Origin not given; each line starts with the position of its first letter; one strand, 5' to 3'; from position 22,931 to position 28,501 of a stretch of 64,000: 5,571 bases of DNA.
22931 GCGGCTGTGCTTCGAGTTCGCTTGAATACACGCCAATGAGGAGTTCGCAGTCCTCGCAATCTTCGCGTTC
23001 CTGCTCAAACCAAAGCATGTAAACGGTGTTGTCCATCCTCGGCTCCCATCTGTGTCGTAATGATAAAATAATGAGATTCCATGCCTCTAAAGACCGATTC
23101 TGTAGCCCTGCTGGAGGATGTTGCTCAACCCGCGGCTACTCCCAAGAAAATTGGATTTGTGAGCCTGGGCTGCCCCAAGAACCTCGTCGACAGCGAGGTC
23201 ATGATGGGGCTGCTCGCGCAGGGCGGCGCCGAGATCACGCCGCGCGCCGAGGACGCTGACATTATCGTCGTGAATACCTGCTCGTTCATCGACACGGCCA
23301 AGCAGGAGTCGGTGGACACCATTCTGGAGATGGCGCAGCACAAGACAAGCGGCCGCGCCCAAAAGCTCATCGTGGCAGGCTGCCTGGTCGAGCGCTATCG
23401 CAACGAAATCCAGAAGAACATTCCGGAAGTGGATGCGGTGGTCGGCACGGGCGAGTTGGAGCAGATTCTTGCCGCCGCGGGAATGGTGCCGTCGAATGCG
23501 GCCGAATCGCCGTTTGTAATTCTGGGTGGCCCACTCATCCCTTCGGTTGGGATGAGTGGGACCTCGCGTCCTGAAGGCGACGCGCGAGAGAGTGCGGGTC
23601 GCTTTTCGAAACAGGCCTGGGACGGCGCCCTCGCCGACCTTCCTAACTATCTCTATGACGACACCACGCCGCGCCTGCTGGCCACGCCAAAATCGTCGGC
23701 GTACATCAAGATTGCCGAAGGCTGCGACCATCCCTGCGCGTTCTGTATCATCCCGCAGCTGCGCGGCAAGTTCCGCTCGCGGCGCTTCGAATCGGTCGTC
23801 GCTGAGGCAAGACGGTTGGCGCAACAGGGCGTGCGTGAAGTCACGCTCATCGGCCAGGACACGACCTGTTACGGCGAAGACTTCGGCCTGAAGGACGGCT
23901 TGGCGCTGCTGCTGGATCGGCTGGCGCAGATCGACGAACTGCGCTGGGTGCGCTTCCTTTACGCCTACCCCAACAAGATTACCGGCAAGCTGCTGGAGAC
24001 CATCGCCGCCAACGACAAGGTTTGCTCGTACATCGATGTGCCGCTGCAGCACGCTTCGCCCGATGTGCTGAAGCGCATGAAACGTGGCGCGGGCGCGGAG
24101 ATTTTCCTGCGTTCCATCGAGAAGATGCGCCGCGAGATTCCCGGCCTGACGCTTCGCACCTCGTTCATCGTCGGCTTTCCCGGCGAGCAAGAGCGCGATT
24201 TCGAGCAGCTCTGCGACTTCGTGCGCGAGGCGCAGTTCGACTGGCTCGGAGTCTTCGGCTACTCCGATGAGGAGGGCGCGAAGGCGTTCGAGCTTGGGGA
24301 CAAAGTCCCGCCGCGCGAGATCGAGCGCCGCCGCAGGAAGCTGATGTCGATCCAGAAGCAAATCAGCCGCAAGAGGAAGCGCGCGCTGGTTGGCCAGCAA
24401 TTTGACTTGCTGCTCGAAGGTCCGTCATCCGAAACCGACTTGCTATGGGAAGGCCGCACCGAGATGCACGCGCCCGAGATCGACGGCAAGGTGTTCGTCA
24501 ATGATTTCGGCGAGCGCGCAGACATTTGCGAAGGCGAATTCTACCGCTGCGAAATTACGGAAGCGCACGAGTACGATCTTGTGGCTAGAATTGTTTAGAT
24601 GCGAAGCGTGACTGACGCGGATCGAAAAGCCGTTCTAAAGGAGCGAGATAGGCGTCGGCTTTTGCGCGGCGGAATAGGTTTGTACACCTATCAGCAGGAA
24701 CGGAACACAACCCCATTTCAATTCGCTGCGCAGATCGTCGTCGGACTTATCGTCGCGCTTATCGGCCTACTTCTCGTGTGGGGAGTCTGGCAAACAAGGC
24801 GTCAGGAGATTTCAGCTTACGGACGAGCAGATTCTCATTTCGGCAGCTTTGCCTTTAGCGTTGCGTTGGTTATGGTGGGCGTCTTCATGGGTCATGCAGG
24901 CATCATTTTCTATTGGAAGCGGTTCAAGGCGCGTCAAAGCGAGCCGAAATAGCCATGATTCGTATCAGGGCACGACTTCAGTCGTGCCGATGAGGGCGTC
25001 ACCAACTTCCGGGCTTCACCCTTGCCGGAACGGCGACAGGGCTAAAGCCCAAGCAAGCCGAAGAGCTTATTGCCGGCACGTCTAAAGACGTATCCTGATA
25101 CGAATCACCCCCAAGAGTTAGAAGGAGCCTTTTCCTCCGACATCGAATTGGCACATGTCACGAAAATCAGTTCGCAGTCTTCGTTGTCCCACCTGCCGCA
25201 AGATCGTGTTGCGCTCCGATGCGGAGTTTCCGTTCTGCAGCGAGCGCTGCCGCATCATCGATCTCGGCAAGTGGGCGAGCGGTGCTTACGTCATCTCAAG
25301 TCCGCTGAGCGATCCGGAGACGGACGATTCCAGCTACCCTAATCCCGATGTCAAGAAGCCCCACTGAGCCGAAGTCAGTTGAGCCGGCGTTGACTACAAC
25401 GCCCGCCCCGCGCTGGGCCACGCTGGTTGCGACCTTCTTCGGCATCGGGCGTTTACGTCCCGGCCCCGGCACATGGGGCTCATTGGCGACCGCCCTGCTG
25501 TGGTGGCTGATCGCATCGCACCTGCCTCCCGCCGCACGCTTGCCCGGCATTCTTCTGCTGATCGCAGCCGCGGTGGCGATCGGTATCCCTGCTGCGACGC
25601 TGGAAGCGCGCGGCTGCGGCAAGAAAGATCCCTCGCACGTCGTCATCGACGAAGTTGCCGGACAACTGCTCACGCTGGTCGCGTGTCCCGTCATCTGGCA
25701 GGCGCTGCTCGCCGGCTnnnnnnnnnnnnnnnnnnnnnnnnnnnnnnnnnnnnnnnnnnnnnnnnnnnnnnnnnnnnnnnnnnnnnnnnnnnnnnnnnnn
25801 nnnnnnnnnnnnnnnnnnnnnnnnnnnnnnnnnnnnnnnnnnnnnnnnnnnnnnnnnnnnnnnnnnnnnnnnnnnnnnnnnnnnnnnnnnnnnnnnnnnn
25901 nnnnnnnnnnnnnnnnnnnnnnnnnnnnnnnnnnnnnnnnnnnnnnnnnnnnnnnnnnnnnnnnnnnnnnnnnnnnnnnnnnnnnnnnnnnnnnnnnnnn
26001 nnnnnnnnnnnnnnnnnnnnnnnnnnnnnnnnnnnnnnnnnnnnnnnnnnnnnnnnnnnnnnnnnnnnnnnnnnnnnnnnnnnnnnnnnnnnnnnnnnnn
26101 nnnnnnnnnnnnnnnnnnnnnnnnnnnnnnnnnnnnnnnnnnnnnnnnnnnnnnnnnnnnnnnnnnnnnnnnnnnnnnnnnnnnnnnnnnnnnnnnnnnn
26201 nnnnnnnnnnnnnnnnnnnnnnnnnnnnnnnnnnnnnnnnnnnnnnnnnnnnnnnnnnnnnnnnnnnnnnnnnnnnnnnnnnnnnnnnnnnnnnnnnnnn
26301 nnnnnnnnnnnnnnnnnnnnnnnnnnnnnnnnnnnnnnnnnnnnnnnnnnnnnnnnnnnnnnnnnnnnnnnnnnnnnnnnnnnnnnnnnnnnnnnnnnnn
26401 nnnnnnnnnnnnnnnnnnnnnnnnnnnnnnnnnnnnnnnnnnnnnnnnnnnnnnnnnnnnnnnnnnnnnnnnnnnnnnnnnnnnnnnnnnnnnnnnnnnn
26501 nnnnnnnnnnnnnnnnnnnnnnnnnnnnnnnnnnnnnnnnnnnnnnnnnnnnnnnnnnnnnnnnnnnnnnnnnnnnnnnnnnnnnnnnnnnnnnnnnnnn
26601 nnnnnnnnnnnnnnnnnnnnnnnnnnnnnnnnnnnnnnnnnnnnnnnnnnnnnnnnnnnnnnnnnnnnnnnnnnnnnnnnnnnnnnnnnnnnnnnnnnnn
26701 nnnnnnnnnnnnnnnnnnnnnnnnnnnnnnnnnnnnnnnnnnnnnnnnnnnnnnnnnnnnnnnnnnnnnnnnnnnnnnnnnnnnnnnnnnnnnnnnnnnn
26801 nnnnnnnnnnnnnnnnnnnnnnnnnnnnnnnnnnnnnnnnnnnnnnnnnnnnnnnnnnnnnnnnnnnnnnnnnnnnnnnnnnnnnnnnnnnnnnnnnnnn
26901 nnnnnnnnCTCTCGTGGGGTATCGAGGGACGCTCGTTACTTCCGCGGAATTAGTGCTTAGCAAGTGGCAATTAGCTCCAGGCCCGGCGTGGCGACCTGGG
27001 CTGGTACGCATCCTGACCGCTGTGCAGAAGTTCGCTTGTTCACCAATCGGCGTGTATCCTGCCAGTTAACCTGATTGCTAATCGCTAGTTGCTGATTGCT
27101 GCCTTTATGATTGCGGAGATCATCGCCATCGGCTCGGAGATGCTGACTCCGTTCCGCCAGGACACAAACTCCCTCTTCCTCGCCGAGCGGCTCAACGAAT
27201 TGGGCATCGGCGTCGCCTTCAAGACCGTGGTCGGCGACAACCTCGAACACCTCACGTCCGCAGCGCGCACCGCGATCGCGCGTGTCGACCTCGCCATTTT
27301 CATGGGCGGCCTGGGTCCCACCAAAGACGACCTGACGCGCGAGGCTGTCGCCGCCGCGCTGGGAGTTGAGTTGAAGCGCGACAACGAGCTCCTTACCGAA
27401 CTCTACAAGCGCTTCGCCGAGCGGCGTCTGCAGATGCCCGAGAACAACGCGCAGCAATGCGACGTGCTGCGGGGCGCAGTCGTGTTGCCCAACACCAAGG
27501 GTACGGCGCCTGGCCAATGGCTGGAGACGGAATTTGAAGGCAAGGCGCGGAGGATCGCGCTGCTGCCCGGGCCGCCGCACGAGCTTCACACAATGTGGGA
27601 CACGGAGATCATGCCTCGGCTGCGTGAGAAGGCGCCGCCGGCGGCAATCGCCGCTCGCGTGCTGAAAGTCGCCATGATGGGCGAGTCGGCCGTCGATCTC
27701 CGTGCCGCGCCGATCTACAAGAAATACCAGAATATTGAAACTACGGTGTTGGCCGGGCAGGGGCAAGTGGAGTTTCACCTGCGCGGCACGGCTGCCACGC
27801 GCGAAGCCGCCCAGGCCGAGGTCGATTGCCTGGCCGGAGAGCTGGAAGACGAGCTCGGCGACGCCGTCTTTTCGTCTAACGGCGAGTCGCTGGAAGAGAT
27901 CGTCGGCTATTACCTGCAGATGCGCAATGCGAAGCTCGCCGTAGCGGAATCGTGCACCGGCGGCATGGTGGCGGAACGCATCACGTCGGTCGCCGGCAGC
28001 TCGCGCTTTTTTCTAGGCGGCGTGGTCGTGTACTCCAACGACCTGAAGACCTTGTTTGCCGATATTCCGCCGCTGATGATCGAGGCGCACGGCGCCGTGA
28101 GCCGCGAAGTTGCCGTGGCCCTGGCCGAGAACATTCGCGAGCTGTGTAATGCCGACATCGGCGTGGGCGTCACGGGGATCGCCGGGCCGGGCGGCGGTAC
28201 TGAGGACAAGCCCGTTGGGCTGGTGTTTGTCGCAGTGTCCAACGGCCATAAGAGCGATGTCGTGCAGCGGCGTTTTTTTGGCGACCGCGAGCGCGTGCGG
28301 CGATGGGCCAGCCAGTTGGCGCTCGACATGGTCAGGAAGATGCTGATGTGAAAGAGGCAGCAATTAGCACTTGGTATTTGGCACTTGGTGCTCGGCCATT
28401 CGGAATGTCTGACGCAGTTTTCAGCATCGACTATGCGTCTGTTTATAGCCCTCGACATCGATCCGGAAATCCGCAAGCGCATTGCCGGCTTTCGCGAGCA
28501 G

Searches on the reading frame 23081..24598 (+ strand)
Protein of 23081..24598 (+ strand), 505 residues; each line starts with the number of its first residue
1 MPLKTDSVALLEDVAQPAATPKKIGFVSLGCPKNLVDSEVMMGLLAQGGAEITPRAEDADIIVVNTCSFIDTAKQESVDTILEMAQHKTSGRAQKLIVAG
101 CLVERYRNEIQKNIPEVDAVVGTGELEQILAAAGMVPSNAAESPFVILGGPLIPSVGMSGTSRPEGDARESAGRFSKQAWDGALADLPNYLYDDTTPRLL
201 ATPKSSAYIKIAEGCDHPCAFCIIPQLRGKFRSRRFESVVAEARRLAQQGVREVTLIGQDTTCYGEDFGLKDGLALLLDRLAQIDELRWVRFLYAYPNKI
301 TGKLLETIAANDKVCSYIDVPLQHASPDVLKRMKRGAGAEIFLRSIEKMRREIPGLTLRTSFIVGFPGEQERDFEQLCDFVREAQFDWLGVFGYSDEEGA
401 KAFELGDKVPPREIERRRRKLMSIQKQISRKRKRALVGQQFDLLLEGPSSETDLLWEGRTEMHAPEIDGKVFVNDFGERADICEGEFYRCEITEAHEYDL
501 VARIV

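Call 48: search_protein_families(library=pfam, proteins=[window:23081-24598:+], max_evalue=0.001)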
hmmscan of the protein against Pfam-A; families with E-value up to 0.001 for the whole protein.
window:23081-24598:+ (505 aa): 3 families
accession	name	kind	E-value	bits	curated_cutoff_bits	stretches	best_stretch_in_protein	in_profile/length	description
PF00919.26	UPF0004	-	5.7e-29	100.5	27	1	23-122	1-98/98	Uncharacterized protein family UPF0004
PF04055.27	Radical_SAM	-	8.6e-25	88.3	29.5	1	210-381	2-166/166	Radical SAM superfamily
PF18693.7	TRAM_2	-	2.4e-18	66.5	27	1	437-505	1-63/63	TRAM domain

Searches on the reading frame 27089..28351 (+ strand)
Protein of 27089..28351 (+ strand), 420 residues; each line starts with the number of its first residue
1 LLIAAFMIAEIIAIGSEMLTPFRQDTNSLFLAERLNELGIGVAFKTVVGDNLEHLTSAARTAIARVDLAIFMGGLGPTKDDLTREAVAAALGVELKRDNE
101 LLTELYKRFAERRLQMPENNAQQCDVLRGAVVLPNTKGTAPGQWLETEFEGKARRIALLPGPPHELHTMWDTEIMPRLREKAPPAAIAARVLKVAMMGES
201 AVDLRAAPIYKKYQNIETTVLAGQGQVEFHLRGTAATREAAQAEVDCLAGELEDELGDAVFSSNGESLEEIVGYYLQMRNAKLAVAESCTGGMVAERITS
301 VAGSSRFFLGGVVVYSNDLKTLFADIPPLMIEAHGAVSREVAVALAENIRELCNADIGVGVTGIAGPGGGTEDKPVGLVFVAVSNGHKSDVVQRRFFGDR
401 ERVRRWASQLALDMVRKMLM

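Call 48: search_protein_families(library=pfam, proteins=[window:27089-28351:+], max_evalue=0.001)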
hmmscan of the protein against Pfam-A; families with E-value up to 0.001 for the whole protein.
window:27089-28351:+ (420 aa): 3 families
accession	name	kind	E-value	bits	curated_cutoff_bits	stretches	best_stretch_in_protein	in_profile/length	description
PF02464.23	CinA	-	3.6e-52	176.6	23.5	1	266-419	2-155/155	Competence-damaged protein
PF00994.29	MoCF_biosynth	-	1e-30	106.8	26.6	1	10-179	1-143/144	Probable molybdopterin binding domain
PF18146.6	CinA_KH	-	6.1e-07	29.9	27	1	190-261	2-72/73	Damage-inducible protein CinA KH domain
